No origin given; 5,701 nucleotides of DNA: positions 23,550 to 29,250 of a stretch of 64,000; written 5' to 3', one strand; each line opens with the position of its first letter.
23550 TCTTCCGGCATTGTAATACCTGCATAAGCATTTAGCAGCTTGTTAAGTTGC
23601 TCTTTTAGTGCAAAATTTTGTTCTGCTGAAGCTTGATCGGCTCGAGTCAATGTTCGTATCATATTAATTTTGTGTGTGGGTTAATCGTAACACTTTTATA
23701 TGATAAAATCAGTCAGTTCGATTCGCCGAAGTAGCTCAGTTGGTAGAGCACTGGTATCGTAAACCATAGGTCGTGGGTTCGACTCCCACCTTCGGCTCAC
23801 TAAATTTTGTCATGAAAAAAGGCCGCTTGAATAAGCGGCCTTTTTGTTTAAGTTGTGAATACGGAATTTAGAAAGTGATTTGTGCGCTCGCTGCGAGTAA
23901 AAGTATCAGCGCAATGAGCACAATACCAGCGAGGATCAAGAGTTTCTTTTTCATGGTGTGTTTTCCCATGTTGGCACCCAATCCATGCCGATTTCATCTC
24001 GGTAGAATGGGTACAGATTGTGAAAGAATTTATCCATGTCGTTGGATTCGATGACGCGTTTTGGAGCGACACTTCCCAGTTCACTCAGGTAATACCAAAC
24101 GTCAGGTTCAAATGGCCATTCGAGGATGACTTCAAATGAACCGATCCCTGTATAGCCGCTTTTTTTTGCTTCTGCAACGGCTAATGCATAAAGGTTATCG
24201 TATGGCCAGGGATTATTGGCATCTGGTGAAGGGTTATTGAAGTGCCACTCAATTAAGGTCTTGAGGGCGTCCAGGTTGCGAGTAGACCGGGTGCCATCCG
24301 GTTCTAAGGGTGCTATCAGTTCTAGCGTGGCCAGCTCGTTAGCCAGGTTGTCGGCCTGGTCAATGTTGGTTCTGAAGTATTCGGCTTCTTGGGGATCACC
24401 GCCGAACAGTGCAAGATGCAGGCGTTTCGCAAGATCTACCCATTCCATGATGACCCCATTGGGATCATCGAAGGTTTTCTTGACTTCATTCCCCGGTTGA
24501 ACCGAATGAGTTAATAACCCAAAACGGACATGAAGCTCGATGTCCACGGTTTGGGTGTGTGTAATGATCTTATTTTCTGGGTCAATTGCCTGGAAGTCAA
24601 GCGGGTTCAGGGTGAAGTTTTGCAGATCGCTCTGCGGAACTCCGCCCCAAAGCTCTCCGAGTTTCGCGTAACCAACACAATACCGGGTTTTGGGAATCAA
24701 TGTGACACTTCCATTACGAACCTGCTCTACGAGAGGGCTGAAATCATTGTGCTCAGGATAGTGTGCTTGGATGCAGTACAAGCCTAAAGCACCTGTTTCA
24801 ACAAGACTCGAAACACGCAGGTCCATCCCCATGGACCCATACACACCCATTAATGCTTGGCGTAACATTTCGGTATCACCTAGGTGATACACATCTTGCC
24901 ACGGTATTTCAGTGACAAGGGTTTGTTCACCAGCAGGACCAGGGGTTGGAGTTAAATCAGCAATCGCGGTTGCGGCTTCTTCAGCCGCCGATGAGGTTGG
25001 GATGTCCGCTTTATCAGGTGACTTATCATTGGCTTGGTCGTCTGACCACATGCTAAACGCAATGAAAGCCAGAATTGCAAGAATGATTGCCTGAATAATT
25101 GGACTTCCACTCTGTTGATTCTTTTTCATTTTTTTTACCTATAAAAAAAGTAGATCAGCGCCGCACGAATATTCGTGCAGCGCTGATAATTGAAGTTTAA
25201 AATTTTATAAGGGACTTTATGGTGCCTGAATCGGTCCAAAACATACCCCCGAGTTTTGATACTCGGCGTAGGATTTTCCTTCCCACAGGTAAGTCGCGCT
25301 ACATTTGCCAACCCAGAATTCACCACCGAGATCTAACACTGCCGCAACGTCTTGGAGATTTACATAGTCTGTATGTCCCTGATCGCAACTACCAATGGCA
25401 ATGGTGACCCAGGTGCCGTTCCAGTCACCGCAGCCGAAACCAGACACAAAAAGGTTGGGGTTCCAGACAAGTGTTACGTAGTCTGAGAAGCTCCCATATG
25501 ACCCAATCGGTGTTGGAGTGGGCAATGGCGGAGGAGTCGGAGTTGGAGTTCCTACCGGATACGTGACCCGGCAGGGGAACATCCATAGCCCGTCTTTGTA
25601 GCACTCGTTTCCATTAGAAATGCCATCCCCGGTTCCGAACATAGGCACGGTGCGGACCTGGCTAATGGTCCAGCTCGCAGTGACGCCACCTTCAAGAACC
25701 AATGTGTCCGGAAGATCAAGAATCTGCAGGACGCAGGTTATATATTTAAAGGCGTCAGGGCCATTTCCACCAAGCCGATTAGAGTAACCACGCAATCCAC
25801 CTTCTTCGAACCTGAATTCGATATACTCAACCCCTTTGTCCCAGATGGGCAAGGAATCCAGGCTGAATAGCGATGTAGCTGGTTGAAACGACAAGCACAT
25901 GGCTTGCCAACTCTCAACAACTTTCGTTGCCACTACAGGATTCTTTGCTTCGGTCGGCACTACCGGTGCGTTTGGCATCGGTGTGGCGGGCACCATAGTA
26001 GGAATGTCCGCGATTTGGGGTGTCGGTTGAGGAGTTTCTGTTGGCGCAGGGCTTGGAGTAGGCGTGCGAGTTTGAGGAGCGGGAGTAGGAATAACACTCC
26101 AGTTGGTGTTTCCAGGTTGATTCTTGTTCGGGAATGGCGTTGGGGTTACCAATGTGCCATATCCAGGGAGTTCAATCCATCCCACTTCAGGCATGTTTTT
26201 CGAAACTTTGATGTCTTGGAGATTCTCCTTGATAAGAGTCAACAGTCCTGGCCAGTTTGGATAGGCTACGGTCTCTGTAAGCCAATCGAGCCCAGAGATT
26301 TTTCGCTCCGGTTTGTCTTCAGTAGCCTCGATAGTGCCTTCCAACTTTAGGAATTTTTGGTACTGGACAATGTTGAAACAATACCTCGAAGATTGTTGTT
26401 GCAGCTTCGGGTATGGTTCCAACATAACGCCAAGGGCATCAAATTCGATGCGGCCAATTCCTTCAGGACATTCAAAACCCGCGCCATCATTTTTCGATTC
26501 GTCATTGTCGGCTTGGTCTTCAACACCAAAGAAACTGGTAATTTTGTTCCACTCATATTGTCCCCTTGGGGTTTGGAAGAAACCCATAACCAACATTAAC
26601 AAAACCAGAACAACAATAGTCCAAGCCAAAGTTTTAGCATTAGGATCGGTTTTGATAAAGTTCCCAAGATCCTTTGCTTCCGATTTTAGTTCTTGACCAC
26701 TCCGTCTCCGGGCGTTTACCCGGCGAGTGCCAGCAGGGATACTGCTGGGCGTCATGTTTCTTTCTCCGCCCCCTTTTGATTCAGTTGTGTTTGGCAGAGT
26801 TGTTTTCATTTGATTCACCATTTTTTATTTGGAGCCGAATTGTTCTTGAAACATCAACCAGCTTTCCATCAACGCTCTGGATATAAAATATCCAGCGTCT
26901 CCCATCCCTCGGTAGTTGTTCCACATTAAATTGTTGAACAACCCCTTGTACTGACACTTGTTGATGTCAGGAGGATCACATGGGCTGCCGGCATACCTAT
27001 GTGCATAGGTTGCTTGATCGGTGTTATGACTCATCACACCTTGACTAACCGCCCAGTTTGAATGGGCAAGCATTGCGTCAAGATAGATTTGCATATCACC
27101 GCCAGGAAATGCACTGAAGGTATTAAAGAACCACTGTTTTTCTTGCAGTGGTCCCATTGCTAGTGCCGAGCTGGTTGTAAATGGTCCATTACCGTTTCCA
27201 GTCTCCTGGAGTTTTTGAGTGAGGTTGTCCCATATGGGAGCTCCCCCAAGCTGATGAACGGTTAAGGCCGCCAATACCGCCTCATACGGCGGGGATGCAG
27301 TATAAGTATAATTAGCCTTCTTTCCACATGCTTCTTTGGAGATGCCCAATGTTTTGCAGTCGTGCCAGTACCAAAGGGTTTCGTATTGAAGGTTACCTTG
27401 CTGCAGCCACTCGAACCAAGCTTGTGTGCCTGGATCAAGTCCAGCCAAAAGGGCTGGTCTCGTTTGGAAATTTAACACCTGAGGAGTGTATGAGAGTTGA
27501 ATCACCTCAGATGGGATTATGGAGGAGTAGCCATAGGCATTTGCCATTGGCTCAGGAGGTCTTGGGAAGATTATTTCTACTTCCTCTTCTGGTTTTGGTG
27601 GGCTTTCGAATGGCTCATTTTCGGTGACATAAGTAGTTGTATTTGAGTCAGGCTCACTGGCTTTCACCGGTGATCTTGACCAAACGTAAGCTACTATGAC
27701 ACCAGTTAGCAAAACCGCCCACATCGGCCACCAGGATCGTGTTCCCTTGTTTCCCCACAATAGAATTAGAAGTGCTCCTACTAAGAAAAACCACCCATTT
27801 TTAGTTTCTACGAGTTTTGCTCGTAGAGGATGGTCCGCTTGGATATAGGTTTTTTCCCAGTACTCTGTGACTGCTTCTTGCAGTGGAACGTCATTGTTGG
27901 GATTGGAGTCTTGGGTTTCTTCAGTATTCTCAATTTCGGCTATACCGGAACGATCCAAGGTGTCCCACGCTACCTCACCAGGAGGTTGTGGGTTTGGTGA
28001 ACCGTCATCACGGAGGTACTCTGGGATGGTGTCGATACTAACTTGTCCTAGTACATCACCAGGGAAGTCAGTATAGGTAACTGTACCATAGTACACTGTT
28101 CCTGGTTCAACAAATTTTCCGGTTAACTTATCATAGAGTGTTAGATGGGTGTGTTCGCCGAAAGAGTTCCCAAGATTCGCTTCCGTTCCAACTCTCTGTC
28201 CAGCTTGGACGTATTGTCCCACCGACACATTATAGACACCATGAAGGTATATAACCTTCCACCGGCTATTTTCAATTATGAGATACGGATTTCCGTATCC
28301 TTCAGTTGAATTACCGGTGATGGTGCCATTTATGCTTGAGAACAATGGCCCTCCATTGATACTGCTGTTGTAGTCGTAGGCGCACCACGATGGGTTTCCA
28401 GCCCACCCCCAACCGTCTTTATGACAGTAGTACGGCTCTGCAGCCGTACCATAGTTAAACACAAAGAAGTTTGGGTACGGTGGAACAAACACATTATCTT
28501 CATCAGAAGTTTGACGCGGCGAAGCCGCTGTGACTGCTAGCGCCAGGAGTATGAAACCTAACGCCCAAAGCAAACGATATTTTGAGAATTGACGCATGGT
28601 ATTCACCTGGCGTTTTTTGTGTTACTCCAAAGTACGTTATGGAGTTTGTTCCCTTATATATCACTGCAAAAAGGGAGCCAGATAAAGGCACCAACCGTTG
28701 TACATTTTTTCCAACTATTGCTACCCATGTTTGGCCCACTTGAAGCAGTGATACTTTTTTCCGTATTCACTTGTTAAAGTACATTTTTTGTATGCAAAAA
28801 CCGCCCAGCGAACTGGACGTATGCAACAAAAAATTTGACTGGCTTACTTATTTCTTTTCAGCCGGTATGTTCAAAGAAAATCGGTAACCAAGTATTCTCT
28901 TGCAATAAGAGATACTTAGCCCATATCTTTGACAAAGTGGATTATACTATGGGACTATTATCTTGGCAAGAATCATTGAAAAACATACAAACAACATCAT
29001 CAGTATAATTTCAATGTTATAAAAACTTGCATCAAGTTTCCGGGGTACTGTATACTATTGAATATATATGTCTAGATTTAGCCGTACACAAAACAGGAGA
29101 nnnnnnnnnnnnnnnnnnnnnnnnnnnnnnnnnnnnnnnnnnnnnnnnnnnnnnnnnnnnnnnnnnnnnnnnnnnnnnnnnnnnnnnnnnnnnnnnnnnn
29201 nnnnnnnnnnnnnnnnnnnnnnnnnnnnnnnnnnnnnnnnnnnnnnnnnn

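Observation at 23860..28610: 4.7 kb compositionally foreign block (about 50% GC versus about 35%) of three secreted/membrane proteins inserted next to tRNA-Thr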

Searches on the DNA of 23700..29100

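Call 83: search_rna_families(source=window, start=23700, end=29100, threshold=evalue, max_evalue=1)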
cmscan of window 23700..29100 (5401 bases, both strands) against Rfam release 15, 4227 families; matches with E-value up to 1: 9.
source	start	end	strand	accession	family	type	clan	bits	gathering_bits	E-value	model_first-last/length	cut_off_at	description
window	23725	23797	+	RF00005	tRNA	Gene; tRNA;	CL00001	69.4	29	3.8e-14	1-71/71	no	tRNA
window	23813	23877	-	RF01859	Phe_leader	Cis-reg; leader;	-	28.4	55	0.11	1-125/125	no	Phenylalanine leader peptide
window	23735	23848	+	RF00513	Trp_leader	Cis-reg; leader;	-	25.1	41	0.075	1-100/100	no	Tryptophan operon leader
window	23813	23844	-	RF02066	STnc320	Gene; sRNA;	-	24.8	50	0.22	20-51/55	no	Salmonella enterica sRNA STnc320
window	25156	25256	-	RF01416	NrrF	Gene; antisense;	-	24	60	0.14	1-160/160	no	NrrF RNA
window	23752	23848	+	RF02356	BjrC1505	Gene; sRNA;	-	22.8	50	0.41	1-140/140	no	Alphaproteobacterial sRNA BjrC1505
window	23805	23876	-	RF00519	suhB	Gene; sRNA;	CL00108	22.4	41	0.24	1-77/77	no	Makes More Granules Regulator RNA (mmgR)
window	23813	23934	-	RF00513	Trp_leader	Cis-reg; leader;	-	21.6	41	0.62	1-100/100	no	Tryptophan operon leader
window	25155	25252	-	RF01822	RsaJ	Gene; sRNA;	-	18.3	100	0.48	1-287/287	no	RNA Staph. aureus A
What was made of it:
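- Tried and rejected: Scanning the insert at E <= 1 gave only the tRNA and chance terminator-like hits (call 83).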
